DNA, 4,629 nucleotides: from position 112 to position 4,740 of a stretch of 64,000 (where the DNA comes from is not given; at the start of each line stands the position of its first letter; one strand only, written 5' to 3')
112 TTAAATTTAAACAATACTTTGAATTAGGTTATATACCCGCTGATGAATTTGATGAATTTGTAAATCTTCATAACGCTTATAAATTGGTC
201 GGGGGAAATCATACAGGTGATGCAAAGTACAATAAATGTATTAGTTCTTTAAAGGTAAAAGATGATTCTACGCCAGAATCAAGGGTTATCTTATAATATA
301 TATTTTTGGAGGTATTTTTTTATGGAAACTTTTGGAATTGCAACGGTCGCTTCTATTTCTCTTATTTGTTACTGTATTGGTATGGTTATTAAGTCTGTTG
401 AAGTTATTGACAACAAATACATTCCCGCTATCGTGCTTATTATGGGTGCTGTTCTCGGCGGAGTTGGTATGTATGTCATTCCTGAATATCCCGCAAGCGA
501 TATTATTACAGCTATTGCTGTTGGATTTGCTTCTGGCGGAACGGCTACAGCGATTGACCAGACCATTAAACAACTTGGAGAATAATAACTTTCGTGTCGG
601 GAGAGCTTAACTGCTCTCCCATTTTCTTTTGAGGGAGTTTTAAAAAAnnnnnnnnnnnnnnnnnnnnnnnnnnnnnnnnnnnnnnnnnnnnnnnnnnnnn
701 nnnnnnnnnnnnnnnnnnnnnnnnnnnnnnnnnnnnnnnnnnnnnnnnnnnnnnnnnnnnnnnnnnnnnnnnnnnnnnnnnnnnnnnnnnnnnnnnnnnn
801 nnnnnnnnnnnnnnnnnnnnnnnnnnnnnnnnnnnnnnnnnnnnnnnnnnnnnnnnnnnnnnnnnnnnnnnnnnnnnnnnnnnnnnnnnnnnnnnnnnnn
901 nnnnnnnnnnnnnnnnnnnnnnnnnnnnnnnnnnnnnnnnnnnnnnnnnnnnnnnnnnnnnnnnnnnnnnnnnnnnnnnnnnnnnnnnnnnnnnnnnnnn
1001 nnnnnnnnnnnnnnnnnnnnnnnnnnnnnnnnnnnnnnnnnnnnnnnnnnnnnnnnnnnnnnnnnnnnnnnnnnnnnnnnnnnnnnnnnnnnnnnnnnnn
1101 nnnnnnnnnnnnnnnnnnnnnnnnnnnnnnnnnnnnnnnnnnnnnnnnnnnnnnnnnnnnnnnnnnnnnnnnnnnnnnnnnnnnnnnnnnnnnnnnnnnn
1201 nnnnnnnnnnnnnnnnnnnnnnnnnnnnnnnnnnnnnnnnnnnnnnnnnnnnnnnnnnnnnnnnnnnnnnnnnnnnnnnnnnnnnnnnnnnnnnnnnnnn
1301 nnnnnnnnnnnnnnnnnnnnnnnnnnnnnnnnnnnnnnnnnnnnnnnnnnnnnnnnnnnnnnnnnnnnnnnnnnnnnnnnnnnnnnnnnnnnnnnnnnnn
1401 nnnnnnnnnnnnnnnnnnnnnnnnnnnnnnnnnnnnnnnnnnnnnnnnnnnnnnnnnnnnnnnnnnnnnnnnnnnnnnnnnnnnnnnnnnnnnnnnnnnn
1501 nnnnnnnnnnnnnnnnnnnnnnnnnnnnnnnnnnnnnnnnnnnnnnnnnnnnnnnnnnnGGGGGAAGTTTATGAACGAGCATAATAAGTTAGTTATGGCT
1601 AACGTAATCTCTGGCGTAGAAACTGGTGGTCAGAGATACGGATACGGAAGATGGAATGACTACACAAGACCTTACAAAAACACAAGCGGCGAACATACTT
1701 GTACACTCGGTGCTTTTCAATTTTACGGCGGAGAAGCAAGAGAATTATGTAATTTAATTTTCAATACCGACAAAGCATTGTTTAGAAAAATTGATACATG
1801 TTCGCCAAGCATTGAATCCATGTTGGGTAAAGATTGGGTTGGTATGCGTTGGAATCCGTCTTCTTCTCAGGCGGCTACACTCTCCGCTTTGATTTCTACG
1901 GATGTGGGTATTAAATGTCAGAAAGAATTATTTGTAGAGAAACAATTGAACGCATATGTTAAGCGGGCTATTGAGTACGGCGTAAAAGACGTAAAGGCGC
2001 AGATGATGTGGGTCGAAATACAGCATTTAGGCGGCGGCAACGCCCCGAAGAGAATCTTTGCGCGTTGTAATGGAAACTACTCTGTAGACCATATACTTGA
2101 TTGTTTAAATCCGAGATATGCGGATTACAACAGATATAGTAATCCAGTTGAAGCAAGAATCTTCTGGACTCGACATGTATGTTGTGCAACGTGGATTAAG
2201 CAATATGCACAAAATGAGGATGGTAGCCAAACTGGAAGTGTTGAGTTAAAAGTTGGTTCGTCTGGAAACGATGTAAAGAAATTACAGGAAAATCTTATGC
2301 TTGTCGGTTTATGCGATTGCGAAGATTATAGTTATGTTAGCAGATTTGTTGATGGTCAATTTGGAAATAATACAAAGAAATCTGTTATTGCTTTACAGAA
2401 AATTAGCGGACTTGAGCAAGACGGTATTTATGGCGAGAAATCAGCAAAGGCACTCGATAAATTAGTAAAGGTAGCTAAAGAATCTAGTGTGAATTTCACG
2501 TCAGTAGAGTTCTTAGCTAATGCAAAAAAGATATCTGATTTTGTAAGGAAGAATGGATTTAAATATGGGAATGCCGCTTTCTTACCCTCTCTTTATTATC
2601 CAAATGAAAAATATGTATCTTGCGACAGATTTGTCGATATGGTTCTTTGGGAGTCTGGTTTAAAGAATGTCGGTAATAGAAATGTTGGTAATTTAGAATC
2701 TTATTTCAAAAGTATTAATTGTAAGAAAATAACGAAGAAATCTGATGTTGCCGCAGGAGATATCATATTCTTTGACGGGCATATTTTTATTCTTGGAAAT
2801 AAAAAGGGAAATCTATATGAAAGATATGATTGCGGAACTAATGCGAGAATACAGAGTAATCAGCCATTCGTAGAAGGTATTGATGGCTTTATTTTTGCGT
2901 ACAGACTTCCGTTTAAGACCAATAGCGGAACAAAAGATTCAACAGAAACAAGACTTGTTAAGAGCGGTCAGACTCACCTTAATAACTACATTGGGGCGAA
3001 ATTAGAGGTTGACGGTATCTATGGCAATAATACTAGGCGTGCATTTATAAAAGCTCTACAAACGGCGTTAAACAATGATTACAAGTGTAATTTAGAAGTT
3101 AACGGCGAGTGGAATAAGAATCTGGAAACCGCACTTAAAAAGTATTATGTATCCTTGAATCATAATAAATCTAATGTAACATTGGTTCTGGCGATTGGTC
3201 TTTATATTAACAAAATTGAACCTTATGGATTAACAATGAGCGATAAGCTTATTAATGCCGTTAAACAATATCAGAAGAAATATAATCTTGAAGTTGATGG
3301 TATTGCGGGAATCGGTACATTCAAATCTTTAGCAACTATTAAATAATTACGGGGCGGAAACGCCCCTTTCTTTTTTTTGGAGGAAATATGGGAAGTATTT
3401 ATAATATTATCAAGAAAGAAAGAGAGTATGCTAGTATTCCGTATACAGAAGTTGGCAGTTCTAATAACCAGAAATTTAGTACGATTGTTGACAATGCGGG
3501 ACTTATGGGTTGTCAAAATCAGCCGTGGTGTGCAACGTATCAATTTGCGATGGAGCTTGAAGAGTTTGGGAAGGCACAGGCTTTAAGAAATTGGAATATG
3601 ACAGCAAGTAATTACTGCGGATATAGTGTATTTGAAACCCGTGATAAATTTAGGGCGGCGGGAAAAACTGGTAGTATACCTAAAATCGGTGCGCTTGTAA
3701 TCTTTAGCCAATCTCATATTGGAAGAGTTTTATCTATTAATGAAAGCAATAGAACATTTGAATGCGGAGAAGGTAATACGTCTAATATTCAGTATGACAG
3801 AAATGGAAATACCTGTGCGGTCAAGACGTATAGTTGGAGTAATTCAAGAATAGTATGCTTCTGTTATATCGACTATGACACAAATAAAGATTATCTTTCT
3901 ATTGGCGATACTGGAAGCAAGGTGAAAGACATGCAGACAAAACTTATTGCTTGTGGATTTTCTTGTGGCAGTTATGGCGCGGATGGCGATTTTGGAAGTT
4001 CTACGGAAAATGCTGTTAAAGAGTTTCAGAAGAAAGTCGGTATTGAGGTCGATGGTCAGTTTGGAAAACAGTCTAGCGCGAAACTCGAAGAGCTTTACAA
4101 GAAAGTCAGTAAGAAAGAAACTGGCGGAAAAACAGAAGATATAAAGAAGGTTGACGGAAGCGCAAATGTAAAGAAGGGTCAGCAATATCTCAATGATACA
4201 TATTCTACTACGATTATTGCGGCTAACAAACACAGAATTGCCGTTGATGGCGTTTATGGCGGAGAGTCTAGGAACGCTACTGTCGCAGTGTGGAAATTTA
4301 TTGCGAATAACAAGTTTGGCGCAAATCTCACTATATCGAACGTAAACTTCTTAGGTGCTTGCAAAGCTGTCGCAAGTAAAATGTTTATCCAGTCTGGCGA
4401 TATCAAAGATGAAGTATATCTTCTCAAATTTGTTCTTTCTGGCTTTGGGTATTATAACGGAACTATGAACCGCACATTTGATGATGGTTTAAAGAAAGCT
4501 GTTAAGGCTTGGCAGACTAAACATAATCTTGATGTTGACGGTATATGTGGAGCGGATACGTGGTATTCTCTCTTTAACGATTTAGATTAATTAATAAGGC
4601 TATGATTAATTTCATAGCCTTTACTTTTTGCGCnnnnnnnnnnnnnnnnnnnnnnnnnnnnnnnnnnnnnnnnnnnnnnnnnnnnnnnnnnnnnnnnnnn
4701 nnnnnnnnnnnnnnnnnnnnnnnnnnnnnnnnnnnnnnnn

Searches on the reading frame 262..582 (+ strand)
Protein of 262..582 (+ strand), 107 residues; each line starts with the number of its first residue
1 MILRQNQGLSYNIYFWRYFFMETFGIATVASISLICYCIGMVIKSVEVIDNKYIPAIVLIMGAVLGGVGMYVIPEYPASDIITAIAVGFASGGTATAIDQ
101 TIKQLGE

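Call 96: search_protein_families(library=pfam, alignment_id=A8, max_evalue=0.0001)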
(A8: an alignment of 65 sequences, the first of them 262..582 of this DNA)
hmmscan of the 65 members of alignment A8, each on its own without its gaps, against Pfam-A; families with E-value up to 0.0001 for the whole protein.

A. member 1, window:262-582:+ (107 aa): 1 family
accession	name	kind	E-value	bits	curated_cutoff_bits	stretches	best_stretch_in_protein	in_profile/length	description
PF16079.10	Phage_holin_5_2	-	5.8e-21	75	29.2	1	34-105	3-76/76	Phage holin family Hol44, in holin superfamily V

B. families by the number of members that match (of 65 scanned): 34 families (the first 25 are shown)
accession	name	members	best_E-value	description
PF13597.11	NRDD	2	3.7e-59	Anaerobic ribonucleoside-triphosphate reductase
PF01471.23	PG_binding_1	2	3e-32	Putative peptidoglycan binding domain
PF00589.27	Phage_integrase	2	9.6e-15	Phage integrase family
PF07733.18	DNA_pol3_alpha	1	1.7e-46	Bacterial DNA polymerase III alpha NTPase domain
PF00709.27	Adenylsucc_synt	1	3.1e-31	Adenylosuccinate synthetase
PF04446.17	Thg1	1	4.8e-31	tRNAHis guanylyltransferase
PF06378.16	SSAP_Sak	1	1.7e-29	Sak Single Strand Annealing Protein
PF01145.31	Band_7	1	2.1e-24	SPFH domain / Band 7 family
PF12705.13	PDDEXK_1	1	7.4e-23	PD-(D/E)XK nuclease superfamily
PF02811.25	PHP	1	1.6e-22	PHP domain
PF16079.10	Phage_holin_5_2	1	5.8e-21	Phage holin family Hol44, in holin superfamily V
PF01807.25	Zn_ribbon_DnaG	1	6.2e-20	CHC2 zinc finger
PF03796.21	DnaB_C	1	6.6e-20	DnaB-like helicase C terminal domain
PF09414.15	RNA_ligase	1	2.2e-19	RNA ligase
PF23771.1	DUF7168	1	1.3e-18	Domain of unknown function (DUF7168)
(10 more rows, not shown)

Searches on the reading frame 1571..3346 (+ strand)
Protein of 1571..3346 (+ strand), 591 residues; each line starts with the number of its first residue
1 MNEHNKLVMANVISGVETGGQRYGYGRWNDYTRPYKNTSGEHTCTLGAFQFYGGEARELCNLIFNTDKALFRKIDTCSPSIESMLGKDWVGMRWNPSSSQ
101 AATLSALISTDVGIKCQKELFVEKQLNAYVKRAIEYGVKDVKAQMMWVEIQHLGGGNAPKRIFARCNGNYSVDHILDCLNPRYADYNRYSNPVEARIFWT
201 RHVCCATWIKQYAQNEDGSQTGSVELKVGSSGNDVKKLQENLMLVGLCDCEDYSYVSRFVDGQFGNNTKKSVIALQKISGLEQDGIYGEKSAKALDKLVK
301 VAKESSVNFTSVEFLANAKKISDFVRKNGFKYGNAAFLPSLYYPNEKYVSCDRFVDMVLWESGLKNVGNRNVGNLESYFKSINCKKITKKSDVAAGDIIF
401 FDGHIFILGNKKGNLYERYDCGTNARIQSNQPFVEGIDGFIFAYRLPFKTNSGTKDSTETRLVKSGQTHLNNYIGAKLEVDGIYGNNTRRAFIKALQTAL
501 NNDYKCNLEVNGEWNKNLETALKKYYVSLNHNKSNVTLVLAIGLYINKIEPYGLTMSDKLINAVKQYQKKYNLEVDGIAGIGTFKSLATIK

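Call 10: search_protein_families(library=phrogs, max_evalue=0.00001, proteins=[window:1571-3346:+])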
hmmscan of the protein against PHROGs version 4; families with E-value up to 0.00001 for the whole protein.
window:1571-3346:+ (591 aa): 7 families
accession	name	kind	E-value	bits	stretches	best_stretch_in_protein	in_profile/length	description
phrog_2649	-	lysis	6.9e-22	79.5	1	218-308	167-246/261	endolysin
phrog_1224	-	head and packaging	2.1e-18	67.8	1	226-300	4-69/438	endolysin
phrog_1493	-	lysis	1.1e-14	55.5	1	227-300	242-310/394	endolysin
phrog_17214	-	lysis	2.1e-12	48.3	1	220-299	239-316/322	endolysin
phrog_23452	-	unknown function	1.4e-09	39.2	1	224-286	53-112/135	-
phrog_1512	-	lysis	3.6e-09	38.1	0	222-311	173-258/314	endolysin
phrog_6707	-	lysis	4.8e-06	26.6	0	231-297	184-244/311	endolysin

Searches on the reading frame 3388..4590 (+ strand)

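Call 10: search_protein_families(library=phrogs, max_evalue=0.00001, proteins=[window:3388-4590:+])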
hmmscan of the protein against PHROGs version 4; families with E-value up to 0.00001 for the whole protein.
window:3388-4590:+ (400 aa): 9 families
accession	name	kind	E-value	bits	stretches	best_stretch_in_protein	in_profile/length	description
phrog_1493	-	lysis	2.4e-27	97.1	2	172-277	243-348/394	endolysin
phrog_2649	-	lysis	4.7e-26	93.2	1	165-253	170-253/261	endolysin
phrog_1224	-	head and packaging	4.9e-22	79.8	2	170-229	4-60/438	endolysin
phrog_17214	-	lysis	6.4e-17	63.2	1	172-237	247-316/322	endolysin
phrog_1512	-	lysis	2.1e-14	55.2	1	164-247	172-255/314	endolysin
phrog_9589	-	lysis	3.6e-09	37.9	0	176-238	209-273/281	endolysin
phrog_23452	-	unknown function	7.3e-08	33.6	0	169-242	54-130/135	-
phrog_6707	-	lysis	1.4e-06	28.5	0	174-243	183-252/311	endolysin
phrog_880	-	lysis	4.1e-06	27.4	0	173-234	370-432/435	endolysin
